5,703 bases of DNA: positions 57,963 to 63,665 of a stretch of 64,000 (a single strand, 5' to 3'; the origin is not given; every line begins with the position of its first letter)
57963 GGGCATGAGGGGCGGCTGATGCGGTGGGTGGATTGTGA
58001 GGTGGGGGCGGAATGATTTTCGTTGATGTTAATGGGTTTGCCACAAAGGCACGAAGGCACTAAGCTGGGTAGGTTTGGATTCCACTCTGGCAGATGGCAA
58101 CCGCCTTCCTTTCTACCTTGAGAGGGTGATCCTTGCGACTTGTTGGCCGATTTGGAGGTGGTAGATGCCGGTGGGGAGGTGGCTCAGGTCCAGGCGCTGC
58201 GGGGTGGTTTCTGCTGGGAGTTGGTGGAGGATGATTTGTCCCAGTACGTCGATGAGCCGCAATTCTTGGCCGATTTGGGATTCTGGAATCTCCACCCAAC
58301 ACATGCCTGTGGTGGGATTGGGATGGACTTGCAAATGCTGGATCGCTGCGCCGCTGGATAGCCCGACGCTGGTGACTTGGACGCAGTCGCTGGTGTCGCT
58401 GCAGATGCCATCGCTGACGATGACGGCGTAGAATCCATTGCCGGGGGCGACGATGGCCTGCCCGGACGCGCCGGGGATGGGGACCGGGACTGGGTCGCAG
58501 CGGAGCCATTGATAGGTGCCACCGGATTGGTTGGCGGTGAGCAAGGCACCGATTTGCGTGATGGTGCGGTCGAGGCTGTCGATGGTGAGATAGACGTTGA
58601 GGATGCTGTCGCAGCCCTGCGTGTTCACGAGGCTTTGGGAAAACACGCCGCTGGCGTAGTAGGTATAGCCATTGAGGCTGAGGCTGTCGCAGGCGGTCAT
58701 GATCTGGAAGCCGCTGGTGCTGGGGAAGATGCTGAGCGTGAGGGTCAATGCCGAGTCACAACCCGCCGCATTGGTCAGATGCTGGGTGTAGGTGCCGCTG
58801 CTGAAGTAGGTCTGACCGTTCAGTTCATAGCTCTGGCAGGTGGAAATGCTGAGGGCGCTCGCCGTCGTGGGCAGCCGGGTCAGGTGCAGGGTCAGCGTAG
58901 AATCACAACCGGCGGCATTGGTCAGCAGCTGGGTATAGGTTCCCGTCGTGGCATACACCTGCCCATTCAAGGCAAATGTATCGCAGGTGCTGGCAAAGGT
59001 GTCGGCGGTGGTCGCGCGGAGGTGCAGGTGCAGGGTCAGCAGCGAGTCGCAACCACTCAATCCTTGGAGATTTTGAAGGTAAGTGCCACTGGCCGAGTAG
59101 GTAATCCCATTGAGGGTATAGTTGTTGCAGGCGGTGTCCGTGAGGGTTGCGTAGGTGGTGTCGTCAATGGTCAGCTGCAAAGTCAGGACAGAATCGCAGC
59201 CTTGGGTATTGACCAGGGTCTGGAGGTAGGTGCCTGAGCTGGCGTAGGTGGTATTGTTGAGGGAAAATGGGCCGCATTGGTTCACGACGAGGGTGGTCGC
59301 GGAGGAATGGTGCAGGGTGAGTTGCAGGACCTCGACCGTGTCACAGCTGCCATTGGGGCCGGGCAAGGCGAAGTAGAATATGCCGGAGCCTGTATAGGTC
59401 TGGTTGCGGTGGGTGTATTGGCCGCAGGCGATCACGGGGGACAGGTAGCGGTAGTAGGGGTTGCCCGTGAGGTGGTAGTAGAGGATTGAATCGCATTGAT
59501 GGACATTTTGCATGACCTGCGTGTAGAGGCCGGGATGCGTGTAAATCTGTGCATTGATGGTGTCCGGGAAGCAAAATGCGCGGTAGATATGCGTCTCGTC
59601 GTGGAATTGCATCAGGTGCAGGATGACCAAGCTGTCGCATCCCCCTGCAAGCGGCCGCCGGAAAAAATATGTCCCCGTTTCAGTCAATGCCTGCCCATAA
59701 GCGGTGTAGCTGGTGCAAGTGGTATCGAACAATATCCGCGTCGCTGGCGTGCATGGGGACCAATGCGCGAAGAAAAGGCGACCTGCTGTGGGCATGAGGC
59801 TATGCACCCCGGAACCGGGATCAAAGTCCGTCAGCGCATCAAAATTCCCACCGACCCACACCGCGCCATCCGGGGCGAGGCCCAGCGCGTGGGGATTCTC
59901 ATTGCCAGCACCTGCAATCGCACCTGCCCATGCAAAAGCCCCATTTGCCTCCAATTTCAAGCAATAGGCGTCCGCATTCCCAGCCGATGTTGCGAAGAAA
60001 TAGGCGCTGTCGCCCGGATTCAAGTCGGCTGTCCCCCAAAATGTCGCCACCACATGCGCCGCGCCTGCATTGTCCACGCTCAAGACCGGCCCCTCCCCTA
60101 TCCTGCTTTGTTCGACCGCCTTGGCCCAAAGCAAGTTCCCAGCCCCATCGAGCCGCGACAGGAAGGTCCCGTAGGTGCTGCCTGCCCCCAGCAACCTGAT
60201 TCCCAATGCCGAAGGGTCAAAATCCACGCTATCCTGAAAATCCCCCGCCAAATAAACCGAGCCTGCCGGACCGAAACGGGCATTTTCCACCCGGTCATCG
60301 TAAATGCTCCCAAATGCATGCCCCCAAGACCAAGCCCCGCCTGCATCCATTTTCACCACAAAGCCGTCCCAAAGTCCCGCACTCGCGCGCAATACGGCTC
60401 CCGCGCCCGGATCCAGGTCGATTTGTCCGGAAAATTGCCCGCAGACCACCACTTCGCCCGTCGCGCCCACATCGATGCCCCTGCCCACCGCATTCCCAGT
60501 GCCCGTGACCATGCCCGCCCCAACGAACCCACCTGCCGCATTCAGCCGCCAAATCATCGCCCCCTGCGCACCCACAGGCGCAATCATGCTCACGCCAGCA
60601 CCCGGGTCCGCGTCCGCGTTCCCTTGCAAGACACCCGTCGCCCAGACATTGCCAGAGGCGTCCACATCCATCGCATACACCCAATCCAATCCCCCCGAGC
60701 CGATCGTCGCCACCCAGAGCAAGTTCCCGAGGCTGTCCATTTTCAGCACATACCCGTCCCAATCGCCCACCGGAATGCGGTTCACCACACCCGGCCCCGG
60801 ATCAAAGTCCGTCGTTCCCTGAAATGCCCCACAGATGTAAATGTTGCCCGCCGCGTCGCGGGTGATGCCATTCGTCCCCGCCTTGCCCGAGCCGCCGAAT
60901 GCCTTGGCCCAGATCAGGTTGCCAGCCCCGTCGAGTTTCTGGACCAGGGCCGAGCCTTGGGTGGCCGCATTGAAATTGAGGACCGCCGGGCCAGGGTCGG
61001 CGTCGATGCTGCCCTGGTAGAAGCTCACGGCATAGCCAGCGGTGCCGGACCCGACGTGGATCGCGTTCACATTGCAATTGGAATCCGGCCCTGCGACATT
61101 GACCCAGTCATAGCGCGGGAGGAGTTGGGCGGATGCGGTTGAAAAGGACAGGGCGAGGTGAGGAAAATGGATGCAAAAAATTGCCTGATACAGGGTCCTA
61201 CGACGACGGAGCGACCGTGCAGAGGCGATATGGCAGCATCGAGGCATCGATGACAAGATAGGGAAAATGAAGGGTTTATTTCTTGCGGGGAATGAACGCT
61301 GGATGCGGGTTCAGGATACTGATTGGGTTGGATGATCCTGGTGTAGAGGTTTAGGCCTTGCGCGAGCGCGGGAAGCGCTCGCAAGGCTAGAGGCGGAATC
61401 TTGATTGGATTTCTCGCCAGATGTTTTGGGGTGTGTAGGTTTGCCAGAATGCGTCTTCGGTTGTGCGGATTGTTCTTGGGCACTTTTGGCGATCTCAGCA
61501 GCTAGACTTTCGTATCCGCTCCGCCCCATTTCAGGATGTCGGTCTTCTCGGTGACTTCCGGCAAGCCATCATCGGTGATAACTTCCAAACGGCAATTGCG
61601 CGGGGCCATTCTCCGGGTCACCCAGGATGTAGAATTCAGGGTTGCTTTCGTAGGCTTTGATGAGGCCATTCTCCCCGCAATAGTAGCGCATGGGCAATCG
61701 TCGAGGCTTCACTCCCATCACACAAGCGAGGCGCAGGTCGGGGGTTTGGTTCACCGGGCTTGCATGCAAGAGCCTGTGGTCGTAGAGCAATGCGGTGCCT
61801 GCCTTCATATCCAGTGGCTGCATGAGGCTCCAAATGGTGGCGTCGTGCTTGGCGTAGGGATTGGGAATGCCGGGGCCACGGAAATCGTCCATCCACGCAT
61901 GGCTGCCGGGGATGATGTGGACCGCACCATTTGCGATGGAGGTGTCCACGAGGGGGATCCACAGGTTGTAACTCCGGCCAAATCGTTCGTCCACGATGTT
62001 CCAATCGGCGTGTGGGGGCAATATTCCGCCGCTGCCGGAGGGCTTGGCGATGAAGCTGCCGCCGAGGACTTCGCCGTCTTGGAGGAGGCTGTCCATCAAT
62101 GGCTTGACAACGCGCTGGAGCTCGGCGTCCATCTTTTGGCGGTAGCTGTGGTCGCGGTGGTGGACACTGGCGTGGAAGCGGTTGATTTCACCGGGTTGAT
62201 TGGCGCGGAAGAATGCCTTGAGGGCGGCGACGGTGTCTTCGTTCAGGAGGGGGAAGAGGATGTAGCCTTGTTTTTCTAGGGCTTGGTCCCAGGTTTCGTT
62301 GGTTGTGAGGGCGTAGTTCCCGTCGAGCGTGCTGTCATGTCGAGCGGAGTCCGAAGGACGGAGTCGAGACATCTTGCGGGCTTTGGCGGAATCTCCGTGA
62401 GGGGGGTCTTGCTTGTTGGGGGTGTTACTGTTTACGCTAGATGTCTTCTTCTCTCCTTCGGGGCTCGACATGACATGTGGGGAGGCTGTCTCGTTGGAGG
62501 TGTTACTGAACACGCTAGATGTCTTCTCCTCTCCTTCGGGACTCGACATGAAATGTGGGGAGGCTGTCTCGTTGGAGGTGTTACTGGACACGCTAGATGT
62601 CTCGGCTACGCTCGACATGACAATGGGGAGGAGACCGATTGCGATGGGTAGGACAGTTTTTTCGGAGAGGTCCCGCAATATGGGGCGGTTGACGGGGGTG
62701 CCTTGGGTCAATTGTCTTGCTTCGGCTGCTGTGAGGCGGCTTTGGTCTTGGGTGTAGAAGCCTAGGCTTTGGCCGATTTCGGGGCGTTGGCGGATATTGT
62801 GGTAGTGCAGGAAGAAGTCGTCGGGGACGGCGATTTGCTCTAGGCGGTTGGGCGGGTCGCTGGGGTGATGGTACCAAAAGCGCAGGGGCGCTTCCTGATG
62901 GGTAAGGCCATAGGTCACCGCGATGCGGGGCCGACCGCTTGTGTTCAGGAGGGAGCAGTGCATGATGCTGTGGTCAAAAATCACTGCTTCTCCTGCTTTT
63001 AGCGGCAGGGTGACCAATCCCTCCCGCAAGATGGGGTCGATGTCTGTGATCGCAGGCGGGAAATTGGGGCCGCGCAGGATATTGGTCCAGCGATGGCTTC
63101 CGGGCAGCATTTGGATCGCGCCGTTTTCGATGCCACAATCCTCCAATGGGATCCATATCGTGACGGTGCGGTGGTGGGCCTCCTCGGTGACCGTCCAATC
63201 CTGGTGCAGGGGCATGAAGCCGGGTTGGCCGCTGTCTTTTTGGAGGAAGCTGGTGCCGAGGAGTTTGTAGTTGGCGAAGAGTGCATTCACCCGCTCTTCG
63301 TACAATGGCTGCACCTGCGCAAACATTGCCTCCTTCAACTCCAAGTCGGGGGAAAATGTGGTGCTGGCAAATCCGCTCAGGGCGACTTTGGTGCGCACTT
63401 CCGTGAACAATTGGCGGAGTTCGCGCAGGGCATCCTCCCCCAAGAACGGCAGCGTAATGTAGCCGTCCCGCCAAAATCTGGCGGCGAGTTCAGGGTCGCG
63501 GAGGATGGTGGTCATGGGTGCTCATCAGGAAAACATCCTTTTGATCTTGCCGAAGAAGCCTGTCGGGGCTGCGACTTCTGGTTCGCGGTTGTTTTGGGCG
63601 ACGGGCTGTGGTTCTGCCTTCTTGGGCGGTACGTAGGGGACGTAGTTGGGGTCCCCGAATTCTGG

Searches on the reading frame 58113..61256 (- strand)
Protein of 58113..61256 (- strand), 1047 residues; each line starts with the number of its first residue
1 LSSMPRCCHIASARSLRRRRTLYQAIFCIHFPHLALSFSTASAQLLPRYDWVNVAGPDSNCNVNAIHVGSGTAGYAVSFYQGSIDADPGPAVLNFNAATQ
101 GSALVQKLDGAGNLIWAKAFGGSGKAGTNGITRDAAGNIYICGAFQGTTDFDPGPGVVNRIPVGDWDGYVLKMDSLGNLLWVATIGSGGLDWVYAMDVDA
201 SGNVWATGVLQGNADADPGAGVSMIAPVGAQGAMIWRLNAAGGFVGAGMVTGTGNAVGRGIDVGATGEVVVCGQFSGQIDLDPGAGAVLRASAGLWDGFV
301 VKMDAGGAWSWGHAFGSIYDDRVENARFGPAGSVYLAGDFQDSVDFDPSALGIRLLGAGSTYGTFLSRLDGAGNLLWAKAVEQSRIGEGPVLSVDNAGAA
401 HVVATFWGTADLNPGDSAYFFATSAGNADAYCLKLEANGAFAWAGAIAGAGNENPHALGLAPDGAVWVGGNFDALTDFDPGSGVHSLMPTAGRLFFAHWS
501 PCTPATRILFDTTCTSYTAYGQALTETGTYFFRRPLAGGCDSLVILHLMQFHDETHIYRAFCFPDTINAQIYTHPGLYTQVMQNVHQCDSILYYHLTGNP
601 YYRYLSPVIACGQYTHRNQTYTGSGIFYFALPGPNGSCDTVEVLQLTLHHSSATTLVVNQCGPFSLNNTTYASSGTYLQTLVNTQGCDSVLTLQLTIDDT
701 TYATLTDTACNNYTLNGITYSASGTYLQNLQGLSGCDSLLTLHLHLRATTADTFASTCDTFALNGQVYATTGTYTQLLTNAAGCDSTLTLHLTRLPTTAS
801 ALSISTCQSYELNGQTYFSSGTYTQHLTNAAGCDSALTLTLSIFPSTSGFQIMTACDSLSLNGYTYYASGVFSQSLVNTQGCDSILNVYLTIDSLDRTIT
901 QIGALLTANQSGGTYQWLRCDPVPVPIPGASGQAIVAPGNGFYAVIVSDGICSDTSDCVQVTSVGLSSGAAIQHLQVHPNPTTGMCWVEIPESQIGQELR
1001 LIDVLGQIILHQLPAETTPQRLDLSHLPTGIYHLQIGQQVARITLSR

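Call 63: search_protein_families(library=pfam, proteins=[window:58113-61256:-], max_evalue=0.001)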
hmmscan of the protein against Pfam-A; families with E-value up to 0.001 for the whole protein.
window:58113-61256:- (1047 aa): 2 families
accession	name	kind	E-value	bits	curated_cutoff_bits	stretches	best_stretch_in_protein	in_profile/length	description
PF18962.6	Por_Secre_tail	-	5.8e-08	33.3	27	1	977-1039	1-65/75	Secretion system C-terminal sorting domain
PF06739.17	SBBP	-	0.00094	19.5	20.5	0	115-143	1-30/38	Beta-propeller repeat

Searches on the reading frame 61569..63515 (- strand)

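Call 63: search_protein_families(library=pfam, proteins=[window:61569-63515:-], max_evalue=0.001)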
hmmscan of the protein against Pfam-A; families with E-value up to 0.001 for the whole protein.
window:61569-63515:- (648 aa): 1 family
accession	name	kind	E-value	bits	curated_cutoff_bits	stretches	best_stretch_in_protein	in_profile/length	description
PF05721.19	PhyH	-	6.5e-46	157.7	22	2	89-199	98-213/213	Phytanoyl-CoA dioxygenase (PhyH)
